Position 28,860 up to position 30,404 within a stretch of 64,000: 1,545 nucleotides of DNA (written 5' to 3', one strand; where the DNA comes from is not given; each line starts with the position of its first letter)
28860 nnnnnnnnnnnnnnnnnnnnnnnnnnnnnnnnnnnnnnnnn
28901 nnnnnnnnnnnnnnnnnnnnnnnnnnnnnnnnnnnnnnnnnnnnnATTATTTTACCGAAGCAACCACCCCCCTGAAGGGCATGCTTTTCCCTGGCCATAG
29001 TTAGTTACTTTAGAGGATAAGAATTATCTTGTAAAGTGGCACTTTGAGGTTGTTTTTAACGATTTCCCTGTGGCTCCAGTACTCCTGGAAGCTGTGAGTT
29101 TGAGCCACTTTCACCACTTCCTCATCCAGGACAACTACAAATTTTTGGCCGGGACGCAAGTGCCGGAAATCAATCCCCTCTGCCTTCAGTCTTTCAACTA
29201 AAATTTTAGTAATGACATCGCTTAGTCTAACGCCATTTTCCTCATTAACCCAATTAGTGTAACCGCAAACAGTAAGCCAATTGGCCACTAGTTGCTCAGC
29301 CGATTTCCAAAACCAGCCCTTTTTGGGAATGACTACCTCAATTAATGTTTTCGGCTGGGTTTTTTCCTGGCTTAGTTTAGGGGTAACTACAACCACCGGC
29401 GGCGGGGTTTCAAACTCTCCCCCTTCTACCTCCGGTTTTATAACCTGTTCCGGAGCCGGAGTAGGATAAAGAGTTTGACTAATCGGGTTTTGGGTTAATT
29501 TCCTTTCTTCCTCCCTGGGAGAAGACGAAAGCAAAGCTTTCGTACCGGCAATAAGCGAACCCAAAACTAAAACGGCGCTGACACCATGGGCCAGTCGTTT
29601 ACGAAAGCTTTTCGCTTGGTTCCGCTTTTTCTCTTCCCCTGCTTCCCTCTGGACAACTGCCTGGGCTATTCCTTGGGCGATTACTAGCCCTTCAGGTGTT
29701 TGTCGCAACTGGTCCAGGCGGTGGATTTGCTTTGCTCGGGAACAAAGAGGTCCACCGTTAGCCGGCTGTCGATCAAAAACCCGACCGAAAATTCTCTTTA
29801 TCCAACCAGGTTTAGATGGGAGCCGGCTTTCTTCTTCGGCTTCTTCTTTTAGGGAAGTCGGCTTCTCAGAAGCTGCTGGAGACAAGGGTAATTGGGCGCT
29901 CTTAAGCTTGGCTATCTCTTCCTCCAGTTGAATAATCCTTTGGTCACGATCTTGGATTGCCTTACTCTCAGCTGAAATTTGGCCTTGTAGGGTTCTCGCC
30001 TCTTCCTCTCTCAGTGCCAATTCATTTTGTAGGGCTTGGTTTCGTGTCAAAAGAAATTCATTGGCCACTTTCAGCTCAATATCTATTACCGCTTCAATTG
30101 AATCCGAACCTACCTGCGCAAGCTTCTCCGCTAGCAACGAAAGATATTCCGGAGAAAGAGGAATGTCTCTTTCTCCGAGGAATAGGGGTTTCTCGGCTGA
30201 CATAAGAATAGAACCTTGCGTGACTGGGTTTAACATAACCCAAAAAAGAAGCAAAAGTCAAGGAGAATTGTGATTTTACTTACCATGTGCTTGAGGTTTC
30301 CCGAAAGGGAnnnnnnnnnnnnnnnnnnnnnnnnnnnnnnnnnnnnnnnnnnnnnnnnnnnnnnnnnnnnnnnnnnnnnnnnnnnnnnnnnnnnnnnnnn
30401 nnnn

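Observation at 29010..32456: Second locus of the coiled-coil/Trp-domain family: two large paralogs in tandem plus the small acidic partner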

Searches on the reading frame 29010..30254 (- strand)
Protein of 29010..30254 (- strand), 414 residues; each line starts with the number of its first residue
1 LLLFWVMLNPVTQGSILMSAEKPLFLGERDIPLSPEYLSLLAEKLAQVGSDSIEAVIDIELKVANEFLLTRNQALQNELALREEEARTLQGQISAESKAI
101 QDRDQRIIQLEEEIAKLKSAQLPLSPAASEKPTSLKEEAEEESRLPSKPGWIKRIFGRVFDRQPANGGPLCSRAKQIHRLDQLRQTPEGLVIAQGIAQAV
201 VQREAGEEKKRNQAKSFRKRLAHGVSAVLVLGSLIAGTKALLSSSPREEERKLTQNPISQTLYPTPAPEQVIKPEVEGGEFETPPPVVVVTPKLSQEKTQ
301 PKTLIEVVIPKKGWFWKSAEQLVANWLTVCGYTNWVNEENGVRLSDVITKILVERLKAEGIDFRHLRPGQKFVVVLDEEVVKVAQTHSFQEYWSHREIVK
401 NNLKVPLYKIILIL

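Call 3: search_protein_families(library=pfam, proteins=[window:29010-30254:-], max_evalue=1)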
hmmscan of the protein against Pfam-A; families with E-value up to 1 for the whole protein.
window:29010-30254:- (414 aa): 1 family
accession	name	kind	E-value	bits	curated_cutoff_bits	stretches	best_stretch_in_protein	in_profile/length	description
PF24898.2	GGDEF_GdpP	-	0.1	13.3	30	1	332-407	9-83/126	Cyclic-di-AMP phosphodiesterase GdpP-like, GGDEF domain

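Call 9: search_protein_families(library=ncbifam, proteins=[window:29010-30254:-], max_evalue=1)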
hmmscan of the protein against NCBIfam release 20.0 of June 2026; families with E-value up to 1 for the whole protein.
window:29010-30254:- (414 aa): 4 families
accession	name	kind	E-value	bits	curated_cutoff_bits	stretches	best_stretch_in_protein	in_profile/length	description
TIGR01542.1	A118_put_portal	equivalog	0.11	11.2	277.2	1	54-99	427-472/476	phage portal protein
TIGR00606.1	rad50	subfamily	0.31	8.6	453.75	1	73-143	825-894/1311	DNA repair protein Rad50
NF052320.1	Cbp1_fam_LP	subfamily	0.33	10.4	90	1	73-128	126-173/286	Cbp1 family collagen-binding glycoprotein adhesin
NF033885.1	conj_TraP_IncI1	equivalog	0.43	10.3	135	1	72-125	88-141/217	conjugal transfer protein TraP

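Call 10: search_protein_families(library=phrogs, proteins=[window:29010-30254:-], max_evalue=0.1)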
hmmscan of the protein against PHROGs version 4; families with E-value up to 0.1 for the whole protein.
window:29010-30254:- (414 aa): 4 families
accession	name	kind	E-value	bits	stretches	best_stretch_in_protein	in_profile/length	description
phrog_21042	-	unknown function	0.0017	19.4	1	101-128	15-42/78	-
phrog_19641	-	unknown function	0.041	15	0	329-403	18-86/106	-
phrog_2619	-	unknown function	0.05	14.8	0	78-133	57-110/124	-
phrog_4780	-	unknown function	0.059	13.9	1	73-119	154-200/275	-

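Call 107: search_protein_families(library=padloc, proteins=[window:29010-30203:-], max_evalue=0.01)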
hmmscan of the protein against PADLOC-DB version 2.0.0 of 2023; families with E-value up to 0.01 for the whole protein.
window:29010-30203:- (397 aa): 0 families

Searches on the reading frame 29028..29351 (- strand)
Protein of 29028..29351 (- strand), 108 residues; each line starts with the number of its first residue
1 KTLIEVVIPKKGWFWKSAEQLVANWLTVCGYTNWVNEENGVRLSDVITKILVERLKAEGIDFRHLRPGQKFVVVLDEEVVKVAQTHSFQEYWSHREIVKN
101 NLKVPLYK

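Call 28: find_homologous_proteins(query=A3, max_evalue=0.001)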
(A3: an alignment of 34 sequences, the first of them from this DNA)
Query A3 (34 sequences): 540 candidates shared short words with the query, none scored E <= 0.001.

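Call 29: search_solved_structures(query=A3, max_evalue=10)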
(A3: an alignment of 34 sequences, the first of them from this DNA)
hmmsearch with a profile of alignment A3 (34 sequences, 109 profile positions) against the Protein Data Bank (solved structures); distinct sequences matched with E-value up to 10: 9.
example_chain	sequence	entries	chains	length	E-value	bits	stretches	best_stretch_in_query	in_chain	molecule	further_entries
4ntl_A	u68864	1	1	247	0.032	17.3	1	77-99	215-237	Lipoprotein, YaeC family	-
4d4e_A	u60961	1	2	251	0.04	17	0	43-89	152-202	ARMADILLO REPEAT PROTEIN ARM00016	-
8etq_A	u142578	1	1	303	0.045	16.8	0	47-84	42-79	k-cTRP5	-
5mfb_A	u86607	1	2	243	0.058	16.5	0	43-89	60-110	YIII(Dq)4CqI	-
1zx5_A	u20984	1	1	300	0.19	14.8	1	58-96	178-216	mannosephosphate isomerase, putative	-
4wnd_B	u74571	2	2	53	0.44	13.7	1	72-101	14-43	FERM and PDZ domain-containing protein 4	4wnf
8ppr_P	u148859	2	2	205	0.56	13.3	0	54-99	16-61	Polyamine-modulated factor 1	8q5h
4wng_B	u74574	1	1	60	0.6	13.2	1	72-101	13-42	FERM and PDZ domain-containing protein 4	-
5k2l_A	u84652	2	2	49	1.1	12.4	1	5-30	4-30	Chitinase, lysozyme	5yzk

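Call 33: predict_structure(alignment_id=A3)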
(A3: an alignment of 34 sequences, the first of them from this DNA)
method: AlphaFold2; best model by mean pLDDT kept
length: 108 residues; sequences in the alignment: 34
mean_pLDDT: 87.9   pTM: 0.79
mean pLDDT of the five models: 87.9, 86.8, 86.2, 86.0, 85.9
residues with pLDDT >= 90: 84; 70-90: 12; 50-70: 5; < 50: 7
segments of 3 or more residues with pLDDT < 50: 102-108
pLDDT, mean of each block of 10 residues (from residue 1): 91 92 97 96 96 93 92 93 95 73 39
secondary structure, 60 per line:
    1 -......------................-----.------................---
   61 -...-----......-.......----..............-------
elements in order: E2-7 H14-29 H43-57 E70-75 H77-83 H88-101

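Call 41: fold_search(model_id=the predicted structure, library=pdb)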
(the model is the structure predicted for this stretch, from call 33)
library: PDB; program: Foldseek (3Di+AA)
matches with E <= 10: 137; with E <= 0.001: 0
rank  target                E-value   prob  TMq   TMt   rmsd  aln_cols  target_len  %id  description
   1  5k5w_A                5.0e-01  0.12  0.23  0.15  10.0        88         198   14  Crystal structure of limiting CO2-inducible protein LCIB (released 2016-12-07)
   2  1ec6_A                7.2e-01  0.07  0.22  0.25  13.8       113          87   10  CRYSTAL STRUCTURE OF NOVA-2 KH3 K-HOMOLOGY RNA-BINDING DOMAIN BOUND TO 20-MER RNA HAIRPIN (released 2000-02-21)
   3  1scf_B                8.3e-01  0.09  0.28  0.26   9.9       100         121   15  HUMAN RECOMBINANT STEM CELL FACTOR (released 2000-07-07)
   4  5n2q_A                1.2e+00  0.04  0.25  0.17  10.1       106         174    8  MobM Relaxase Domain (MOBV; Mob_Pre) bound to 26nt pMV158 oriT DNA (released 2017-04-12)
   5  6xyw_Az               1.2e+00  0.03  0.15  0.18  15.9        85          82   15  Structure of the plant mitochondrial ribosome (released 2020-04-15)
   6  1exz_A                1.3e+00  0.06  0.27  0.23  10.7       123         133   13  STRUCTURE OF STEM CELL FACTOR (released 2000-07-06)
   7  1dcn_A                1.5e+00  0.09  0.30  0.10  14.0        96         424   14  INACTIVE MUTANT H162N OF DELTA 2 CRYSTALLIN WITH BOUND ARGININOSUCCINATE (released 1999-04-27)
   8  7s0t_E                1.6e+00  0.02  0.19  0.13  16.5       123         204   11  Structure of DNA polymerase zeta with mismatched DNA (released 2022-03-09)
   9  9gyt_1b               1.7e+00  0.03  0.15  0.16  16.7        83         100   17  High resolution structure of B. oleracea mitoribosome (released 2025-10-15)
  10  2o26_A                1.8e+00  0.03  0.22  0.18  11.1       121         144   12  Structure of a class III RTK signaling assembly (released 2007-03-13)
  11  4fs2_A                2.1e+00  0.11  0.38  0.13  14.3       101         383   11  Base pairing mechanism of N2,3-ethenoguanine with dCTP by human polymerase iota (released 2012-08-29)
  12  9evs_1b               2.1e+00  0.03  0.15  0.16  16.9        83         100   17  Structure of the flowering plant mitoribosome with P-site tRNA (released 2025-09-03)
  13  2i13_B                2.1e+00  0.02  0.18  0.15  18.1       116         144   16  Aart, a six finger zinc finger designed to recognize ANN triplets (released 2006-10-03)
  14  2o26_B                2.2e+00  0.03  0.23  0.20  11.0       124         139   11  Structure of a class III RTK signaling assembly (released 2007-03-13)
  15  4wrl_B                2.2e+00  0.03  0.22  0.18  11.2       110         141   14  Structure of the human CSF-1:CSF-1R complex (released 2015-08-12)
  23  5k2l                  2.7e+00  0.11  0.28  0.52   4.6        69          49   20  Crystal structure of LysM domain from Volvox carteri chitinase (released 2017-02-22)
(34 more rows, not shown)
